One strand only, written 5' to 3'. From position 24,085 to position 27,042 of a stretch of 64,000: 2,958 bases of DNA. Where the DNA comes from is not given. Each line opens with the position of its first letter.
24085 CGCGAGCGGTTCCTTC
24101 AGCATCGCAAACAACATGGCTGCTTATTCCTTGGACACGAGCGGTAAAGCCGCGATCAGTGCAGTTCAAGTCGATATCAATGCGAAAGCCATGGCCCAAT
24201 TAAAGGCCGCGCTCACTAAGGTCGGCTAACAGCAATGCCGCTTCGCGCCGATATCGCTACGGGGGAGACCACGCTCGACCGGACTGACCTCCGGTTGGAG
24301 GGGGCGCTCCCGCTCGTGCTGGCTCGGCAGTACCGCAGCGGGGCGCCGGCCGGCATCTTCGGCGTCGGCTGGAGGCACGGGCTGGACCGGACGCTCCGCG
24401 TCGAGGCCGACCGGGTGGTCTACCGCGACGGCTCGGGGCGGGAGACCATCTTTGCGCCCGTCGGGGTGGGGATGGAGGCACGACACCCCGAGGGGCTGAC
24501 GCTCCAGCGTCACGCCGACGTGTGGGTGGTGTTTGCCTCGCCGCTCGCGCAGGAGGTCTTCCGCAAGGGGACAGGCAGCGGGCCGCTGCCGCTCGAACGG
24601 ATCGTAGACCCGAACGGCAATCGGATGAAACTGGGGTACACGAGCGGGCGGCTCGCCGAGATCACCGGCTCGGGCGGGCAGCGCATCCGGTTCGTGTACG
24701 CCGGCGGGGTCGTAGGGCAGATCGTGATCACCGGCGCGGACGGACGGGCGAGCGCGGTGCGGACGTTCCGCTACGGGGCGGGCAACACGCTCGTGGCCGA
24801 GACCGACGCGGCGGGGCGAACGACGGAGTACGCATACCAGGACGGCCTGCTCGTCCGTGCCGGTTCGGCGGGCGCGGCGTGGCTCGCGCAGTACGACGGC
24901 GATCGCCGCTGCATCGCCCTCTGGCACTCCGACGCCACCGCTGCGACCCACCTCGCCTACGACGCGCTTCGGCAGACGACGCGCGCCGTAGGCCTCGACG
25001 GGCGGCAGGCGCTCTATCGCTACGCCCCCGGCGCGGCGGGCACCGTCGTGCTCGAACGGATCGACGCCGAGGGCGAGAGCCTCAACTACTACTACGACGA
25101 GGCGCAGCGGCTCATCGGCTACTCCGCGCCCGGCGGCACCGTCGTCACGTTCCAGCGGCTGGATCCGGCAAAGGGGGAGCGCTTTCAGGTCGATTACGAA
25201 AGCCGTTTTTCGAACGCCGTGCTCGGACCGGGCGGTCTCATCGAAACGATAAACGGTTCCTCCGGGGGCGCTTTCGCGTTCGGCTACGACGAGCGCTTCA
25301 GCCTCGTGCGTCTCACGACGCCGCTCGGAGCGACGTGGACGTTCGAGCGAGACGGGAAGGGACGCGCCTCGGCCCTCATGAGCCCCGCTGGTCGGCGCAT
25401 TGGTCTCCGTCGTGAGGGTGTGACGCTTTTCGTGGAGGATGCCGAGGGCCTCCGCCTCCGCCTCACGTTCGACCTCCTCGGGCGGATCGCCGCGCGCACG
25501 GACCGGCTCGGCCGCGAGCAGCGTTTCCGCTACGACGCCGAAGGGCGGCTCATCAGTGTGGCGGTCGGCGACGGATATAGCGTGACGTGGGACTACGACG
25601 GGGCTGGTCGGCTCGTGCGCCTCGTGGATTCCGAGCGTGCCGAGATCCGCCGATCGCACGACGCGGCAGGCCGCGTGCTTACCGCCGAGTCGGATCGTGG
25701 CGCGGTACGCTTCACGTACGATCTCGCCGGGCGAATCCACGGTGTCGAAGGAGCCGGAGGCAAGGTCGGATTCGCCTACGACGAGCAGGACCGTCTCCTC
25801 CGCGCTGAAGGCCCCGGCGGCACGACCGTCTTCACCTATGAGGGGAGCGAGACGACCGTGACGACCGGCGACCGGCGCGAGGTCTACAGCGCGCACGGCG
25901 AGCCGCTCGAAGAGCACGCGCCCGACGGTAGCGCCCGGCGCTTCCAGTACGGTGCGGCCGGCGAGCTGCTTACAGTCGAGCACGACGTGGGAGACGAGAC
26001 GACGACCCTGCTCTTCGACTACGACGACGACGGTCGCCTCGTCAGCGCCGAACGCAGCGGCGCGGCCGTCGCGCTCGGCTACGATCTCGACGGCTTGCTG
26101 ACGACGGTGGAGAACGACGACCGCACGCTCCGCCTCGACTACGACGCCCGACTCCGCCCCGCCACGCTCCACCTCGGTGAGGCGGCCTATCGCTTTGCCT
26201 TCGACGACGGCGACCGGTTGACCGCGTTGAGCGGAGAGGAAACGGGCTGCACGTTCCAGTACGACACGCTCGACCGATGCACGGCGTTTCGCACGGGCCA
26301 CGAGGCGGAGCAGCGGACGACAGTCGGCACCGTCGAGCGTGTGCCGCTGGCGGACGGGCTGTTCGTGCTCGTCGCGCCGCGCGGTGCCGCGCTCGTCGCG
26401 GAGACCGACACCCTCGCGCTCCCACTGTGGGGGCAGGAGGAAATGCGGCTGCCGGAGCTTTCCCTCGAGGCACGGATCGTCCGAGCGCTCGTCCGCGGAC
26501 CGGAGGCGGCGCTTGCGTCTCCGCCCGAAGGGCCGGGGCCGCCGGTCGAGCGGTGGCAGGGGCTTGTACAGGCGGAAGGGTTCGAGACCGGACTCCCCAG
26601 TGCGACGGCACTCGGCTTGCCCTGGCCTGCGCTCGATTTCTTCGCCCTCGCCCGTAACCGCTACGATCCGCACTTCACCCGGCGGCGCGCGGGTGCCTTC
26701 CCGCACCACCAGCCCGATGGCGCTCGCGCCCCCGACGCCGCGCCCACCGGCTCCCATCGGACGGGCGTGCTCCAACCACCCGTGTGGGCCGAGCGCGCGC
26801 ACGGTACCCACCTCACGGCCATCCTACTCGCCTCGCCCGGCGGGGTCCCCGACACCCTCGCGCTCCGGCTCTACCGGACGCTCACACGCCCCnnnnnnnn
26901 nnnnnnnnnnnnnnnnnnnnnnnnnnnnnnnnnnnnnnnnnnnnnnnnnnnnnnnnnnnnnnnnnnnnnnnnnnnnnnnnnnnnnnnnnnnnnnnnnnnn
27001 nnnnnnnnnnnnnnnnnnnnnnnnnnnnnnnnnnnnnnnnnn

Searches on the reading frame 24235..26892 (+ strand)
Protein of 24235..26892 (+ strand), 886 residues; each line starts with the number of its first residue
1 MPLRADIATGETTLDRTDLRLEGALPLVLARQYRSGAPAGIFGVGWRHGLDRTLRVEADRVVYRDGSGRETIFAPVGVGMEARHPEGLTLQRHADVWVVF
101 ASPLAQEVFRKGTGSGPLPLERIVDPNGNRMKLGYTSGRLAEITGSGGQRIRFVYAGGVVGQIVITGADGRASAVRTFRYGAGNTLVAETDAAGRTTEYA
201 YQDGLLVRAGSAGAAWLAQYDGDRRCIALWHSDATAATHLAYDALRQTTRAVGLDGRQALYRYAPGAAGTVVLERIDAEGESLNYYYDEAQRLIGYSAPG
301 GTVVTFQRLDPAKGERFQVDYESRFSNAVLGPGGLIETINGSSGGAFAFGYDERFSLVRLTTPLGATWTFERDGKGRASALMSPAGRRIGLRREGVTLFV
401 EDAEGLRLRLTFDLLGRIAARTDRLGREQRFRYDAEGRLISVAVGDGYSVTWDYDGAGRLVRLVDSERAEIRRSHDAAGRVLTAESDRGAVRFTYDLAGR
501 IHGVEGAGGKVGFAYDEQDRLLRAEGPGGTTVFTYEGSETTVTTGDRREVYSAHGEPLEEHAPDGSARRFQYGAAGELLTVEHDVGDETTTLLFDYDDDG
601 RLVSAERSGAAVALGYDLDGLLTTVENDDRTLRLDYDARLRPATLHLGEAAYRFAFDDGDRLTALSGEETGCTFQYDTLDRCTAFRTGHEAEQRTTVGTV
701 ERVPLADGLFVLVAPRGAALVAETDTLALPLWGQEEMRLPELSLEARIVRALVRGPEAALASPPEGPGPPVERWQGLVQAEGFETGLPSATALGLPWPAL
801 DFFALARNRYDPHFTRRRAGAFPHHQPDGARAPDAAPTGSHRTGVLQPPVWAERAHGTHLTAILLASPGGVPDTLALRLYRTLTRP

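Call 8: search_protein_families(library=pfam, proteins=[window:24235-26892:+], max_evalue=0.01)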
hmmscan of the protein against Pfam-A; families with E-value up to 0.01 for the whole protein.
window:24235-26892:+ (886 aa): 4 families
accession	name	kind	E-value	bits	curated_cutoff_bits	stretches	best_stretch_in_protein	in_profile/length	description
PF05593.20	RHS_repeat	-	3.9e-38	129.5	22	4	433-467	1-35/38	RHS Repeat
PF20148.4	DUF6531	-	1.3e-18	67.5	24.1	1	6-73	5-74/74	Domain of unknown function (DUF6531)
PF15283.12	DUF4595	-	6e-06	26.8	34.2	0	565-624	50-114/202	Domain of unknown function (DUF4595) with porin-like fold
PF25023.1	TEN_YD-shell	-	0.0034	15.9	50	0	348-449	42-146/909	Teneurin YD-shell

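Call 9: search_protein_families(library=ncbifam, proteins=[window:24235-26892:+], max_evalue=0.1)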
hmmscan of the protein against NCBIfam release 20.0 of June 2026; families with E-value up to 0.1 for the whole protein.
window:24235-26892:+ (886 aa): 2 families
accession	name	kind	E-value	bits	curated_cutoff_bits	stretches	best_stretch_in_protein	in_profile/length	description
NF041261.1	RHS_core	equivalog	8.2e-33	113.3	2000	4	333-538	458-669/1261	RHS element core protein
TIGR01643.1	YD_repeat_2x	repeat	1.4e-31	107.7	15.8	2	433-462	1-30/42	YD repeat-containing protein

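Call 13: find_homologous_proteins(query=window:24235-26892:+, max_evalue=0.00001)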
Query window:24235-26892:+ (886 aa): 955 proteins with E <= 0.00001 among 8000 candidates; the best 120 are listed.
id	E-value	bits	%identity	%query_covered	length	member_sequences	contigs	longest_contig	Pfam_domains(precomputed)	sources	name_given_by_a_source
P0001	0.0e+0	1981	100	100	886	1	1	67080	PF05593.20,PF25023.2,PF20148.5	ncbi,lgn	-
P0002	0.0e+0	1544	77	100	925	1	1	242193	PF05593.20,PF25023.2,PF20148.5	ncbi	ncbi:MAG: DUF6531 domain-containing protein [Rhodothermales bacterium]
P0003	0.0e+0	1459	75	100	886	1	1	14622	PF05593.20,PF25023.2,PF20148.5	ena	-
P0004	0.0e+0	1455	74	100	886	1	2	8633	PF05593.20,PF25023.2,PF20148.5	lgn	-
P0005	0.0e+0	1421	72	100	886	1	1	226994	PF05593.20,PF25023.2,PF20148.5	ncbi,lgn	-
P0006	0.0e+0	1354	71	100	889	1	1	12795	PF05593.20,PF25023.2,PF20148.5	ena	-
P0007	0.0e+0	1309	69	100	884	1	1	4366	PF05593.20,PF25023.2,PF20148.5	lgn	-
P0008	0.0e+0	1256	67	100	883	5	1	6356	PF05593.20,PF25023.2,PF20148.5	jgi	jgi:YD repeat-containing protein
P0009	0.0e+0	1252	67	100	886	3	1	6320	PF05593.20,PF25023.2,PF20148.5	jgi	jgi:YD repeat-containing protein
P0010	0.0e+0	1246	66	100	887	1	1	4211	PF05593.20,PF25023.2,PF20148.5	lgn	-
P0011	0.0e+0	1223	65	100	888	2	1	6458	PF05593.20,PF25023.2,PF20148.5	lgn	-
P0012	0.0e+0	1165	61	100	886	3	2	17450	PF05593.20,PF25023.2,PF20148.5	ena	-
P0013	0.0e+0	1149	63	100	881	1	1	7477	PF05593.20,PF25023.2,PF20148.5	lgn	-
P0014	0.0e+0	1088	61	100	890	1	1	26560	PF05593.20,PF25023.2,PF20148.5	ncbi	-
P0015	0.0e+0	1086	61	100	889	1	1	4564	PF05593.20,PF25023.2,PF20148.5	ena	-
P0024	1.6e-155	538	41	97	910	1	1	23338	PF05593.20,PF25023.2,PF20148.5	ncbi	-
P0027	1.4e-130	455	36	98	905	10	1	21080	PF05593.20,PF25023.2,PF20148.5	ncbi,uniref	ncbi:MAG: DUF6531 domain-containing protein [Salinibacter sp.]|uniref:DUF6531 domain-containing prot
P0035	3.3e-89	318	33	96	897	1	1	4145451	PF05593.20,PF25023.2,PF20148.5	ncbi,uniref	ncbi:DUF6531 domain-containing protein [Rubrivirga sp. IMCC43871]|uniref:DUF6531 domain-containing p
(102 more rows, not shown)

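Call 16: find_encoding_contigs(protein=P0035, flank=10000, max_places=2)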
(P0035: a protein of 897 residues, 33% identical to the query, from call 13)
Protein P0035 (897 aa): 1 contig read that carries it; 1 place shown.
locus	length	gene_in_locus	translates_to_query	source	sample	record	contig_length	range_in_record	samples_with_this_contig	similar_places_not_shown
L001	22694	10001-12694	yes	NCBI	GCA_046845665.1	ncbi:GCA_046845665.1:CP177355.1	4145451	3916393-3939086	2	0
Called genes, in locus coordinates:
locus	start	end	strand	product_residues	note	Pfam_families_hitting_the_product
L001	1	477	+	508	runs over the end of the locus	PF05943:VipB, PF18945:VipB_2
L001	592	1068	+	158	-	PF05638:T6SS_HCP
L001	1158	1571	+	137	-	PF04965:GPW_gp25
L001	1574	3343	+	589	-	PF05947:T6SS_TssF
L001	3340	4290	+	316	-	PF06996:T6SS_TssG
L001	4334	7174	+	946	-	PF02861:Clp_N, PF13191:AAA_16 (weak), PF23569:NBD_SMAX1 (weak), PF00004:AAA, PF17871:AAA_lid_9, PF07724:AAA_2, PF07728:AAA_5, PF10431:ClpB_D2-small, +6 more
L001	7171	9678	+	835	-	PF05954:Phage_GPD, PF10106:DUF2345 (weak)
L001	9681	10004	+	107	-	PF05488:PAAR_motif (weak)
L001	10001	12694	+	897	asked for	PF20148:DUF6531, PF05593:RHS_repeat (faint), PF25023:TEN_YD-shell (faint)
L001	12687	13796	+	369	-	-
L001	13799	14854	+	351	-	PF09937:DUF2169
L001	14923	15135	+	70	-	-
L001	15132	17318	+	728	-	PF05954:Phage_GPD, PF22178:Gp5_trimer_C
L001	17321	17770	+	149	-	-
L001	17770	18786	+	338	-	PF09937:DUF2169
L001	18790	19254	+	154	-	PF13665:Tox-PAAR-like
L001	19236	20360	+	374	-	-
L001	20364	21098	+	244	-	-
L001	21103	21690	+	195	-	PF07791:Imm11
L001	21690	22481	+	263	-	PF15575:Imm49 (weak)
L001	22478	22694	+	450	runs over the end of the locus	PF13646:HEAT_2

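Call 17: find_encoding_contigs(protein=P0027, flank=10000, max_places=2)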
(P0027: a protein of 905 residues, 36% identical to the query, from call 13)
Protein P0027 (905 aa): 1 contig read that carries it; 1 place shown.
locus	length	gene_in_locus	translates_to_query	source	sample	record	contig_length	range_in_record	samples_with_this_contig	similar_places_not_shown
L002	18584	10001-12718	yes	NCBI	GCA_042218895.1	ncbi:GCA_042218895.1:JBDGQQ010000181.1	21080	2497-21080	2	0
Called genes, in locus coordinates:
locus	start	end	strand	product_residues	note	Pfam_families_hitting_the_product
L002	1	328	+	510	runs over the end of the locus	PF05943:VipB, PF18945:VipB_2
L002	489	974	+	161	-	PF05638:T6SS_HCP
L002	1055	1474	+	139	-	PF04965:GPW_gp25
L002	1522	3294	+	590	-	PF05947:T6SS_TssF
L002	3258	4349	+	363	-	PF06996:T6SS_TssG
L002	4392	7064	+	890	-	PF02861:Clp_N, PF00004:AAA, PF13191:AAA_16, PF23569:NBD_SMAX1, PF17871:AAA_lid_9, PF07724:AAA_2, PF07728:AAA_5, PF10431:ClpB_D2-small, +9 more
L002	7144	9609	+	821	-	PF05954:Phage_GPD, PF10106:DUF2345 (weak)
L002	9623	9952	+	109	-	PF05488:PAAR_motif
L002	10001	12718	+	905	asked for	PF20148:DUF6531, PF25023:TEN_YD-shell (weak), PF05593:RHS_repeat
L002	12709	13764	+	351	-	-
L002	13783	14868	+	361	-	PF09937:DUF2169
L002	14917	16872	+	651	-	PF05591:T6SS_VipA, PF05943:VipB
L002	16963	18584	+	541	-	PF00498:FHA, PF16697:Yop-YscD_cpl (weak), PF01464:SLT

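Call 30: search_solved_structures(query=A2, max_evalue=0.01)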
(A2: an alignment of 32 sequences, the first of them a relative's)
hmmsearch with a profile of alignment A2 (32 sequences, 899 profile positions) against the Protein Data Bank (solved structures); distinct sequences matched with E-value up to 0.01: 29.
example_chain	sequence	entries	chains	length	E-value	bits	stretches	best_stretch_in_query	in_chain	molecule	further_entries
7q97_A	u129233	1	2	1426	1.1e-71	245.2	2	5-694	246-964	Rhs family protein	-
8qja_A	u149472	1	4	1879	8.7e-67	229.1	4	13-272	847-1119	Putative type VI secretion system YD repeat-containing Rhs element Vgr protein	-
8h8a_A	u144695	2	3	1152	2.7e-60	207.6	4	452-683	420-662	Putative Rhs-family protein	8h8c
8h8b_A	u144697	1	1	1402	1.9e-59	204.8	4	452-683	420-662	Putative Rhs-family protein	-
8qjd_A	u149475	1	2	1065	2e-59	204.7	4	374-628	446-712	Salmonella bongori Rhs core domain (residues 360-1420)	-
8qjb_A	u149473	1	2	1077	2.6e-59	204.4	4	374-628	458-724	T6SS-associated Rhs core domain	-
8qjc_A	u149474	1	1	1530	1.9e-58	201.5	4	374-628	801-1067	T6SS-associated Rhs core and toxin domain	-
8cp6_B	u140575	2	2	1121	2.2e-50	174.8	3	330-694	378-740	Toxin protein Tse5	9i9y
7pq5_L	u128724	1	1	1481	1.7e-48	168.6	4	327-545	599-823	Tre23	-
8uxt_A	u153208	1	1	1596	1e-47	166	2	298-692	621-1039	Tse15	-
8uy4_A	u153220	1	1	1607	1e-47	165.9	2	298-694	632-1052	Tse15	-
9ifo_A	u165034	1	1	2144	4.6e-37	130.7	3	448-627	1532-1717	Teneurin-Like Protein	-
9pt5_A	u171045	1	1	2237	5.4e-37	130.5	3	448-627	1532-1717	Teneurin-like protein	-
6vhh_A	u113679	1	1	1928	3.3e-28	101.4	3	431-645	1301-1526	Teneurin-2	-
6cmx_A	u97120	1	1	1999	3.7e-28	101.2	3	431-645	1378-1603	Teneurin-2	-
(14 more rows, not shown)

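Call 36: search_protein_families(library=pfam, proteins=[L001:9681-10001:+, L002:9623-9949:+], max_evalue=0.1)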
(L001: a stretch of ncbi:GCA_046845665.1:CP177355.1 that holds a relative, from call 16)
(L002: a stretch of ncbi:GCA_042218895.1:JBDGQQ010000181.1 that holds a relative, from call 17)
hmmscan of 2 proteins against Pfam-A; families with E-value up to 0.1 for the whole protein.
L001:9681-10001:+ (107 aa): 1 family
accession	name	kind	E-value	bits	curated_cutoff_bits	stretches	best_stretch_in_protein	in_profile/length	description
PF05488.18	PAAR_motif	-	2.3e-11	44.2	27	2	8-45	1-36/70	PAAR motif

L002:9623-9949:+ (109 aa): 1 family
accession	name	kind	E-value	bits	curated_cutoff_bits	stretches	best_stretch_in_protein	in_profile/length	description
PF05488.18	PAAR_motif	-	7e-17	61.9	27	2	9-83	2-61/70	PAAR motif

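Call 40: predict_structure(alignment_id=A2)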
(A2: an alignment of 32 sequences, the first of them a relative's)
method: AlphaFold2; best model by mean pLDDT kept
length: 886 residues; sequences in the alignment: 32
mean_pLDDT: 91.4   pTM: 0.90
mean pLDDT of the five models: 91.4, 90.4, 89.8, 89.2, 88.6
residues with pLDDT >= 90: 628; 70-90: 248; 50-70: 10; < 50: 0
segments of 3 or more residues with pLDDT < 50: none
pLDDT, mean of each block of 10 residues (from residue 1): 91 92 90 89 92 93 89 93 88 95 91 85 95 92 92 94 87 92 92 91 93 87 95 91 92 92 86 92 90 89 90 89 93 91 87 96 97 95 97 94 94 91 95 90 94 89 95 90 92 92 95 89 94 90 94 93 95 95 93 95 93 95 91 94 93 95 90 95 92 92 92 96 91 94 94 95 85 86 88 91 92 85 81 87 89 91 69 90 85
secondary structure, 60 per line:
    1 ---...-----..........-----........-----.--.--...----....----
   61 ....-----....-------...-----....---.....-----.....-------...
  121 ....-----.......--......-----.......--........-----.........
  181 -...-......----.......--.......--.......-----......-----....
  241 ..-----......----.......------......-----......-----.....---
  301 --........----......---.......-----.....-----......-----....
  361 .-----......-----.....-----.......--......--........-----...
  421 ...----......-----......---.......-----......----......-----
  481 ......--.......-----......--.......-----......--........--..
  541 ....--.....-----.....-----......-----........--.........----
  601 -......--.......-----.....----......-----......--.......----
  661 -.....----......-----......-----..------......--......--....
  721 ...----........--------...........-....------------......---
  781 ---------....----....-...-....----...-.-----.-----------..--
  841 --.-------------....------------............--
elements in order (helices of 4 or more, strands of 3 or more residues): E4-6 E12-21 E27-34 E46-48 E53-56 E61-64 E70-73 E81-83 E89-92 E96-100 E106-110 E118-124 E130-136 E139-144 E150-156 E159-166 E172-180 E186-191 E196-202 E205-211 E214-220 E226-231 E237-242 E248-253 E258-264 E271-276 E282-287 E293-297 E303-310 E315-320 E324-330 E336-340 E346-351 E357-361 E367-372 E378-382 E388-394 E397-402 E405-412 E418-423 E428-433 E439-444 E448-454 E460-465 E470-475 E481-486 E489-495 E501-506 E509-515 E521-526 E529-536 E539-544 E547-551 E557-561 E567-572 E578-585 E588-596 E602-607 E610-616 E622-626 E631-636 E642-647 E650-656 E662-666 E671-676 E682-687 E701-706 E709-714 E717-723 E728-735 H744-754 H756-759 H772-777 H790-793 H798-801 H807-810 H857-860 H873-884
